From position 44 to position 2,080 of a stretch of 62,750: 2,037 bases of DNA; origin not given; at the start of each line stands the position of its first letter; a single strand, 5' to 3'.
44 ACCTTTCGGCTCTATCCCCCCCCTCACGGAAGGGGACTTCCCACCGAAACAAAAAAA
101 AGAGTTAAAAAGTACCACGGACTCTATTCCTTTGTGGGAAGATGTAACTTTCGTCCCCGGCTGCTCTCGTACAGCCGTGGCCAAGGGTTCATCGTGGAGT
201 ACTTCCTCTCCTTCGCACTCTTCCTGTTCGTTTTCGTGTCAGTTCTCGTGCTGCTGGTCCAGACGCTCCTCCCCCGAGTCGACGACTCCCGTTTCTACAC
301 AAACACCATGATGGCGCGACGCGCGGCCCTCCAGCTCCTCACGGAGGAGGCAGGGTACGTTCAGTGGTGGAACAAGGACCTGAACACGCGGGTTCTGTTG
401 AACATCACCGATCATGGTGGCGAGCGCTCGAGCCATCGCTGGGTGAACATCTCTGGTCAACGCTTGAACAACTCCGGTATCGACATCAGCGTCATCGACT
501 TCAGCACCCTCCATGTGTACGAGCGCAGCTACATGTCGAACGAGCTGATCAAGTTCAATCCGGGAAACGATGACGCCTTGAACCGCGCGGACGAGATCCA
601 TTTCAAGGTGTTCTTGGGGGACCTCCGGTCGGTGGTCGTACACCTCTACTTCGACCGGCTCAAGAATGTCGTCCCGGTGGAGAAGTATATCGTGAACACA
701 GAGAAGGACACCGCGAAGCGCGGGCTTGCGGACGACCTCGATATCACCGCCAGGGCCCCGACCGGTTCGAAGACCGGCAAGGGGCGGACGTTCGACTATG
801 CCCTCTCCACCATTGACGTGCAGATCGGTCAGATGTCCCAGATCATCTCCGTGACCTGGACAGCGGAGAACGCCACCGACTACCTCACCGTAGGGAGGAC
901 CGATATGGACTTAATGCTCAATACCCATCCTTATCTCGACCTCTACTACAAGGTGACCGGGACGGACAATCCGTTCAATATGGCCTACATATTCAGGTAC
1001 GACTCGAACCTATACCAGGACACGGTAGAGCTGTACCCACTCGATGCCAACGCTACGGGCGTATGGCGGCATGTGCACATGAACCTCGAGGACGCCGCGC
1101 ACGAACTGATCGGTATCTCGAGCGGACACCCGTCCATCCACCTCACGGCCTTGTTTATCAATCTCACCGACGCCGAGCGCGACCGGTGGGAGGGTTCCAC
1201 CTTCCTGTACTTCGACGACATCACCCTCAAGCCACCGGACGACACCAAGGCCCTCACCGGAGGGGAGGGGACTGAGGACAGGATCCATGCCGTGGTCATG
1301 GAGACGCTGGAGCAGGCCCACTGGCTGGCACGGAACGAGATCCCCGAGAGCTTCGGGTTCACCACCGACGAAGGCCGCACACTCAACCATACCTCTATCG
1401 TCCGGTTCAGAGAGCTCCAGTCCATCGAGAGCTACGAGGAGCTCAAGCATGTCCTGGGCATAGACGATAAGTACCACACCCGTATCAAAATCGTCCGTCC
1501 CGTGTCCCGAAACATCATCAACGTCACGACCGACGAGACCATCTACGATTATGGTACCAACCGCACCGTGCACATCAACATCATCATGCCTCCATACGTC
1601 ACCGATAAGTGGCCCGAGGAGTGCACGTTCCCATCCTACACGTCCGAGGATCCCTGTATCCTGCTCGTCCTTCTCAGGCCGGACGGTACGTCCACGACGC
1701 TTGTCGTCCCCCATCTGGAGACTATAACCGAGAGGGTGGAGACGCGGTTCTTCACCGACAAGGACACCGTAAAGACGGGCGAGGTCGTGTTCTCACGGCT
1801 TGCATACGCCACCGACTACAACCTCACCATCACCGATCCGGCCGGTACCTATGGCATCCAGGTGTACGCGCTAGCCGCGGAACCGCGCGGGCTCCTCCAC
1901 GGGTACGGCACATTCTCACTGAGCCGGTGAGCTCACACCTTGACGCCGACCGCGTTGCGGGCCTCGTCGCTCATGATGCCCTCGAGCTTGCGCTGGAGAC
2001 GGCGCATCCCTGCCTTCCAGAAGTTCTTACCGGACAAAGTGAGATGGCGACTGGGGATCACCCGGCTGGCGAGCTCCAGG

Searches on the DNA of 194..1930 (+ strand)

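Call 70: search_rna_families(source=L021, start=3850, end=5300, threshold=evalue, max_evalue=1)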
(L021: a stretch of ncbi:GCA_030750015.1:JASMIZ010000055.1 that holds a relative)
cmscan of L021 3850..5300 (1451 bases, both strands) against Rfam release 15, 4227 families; matches with E-value up to 1: 0.
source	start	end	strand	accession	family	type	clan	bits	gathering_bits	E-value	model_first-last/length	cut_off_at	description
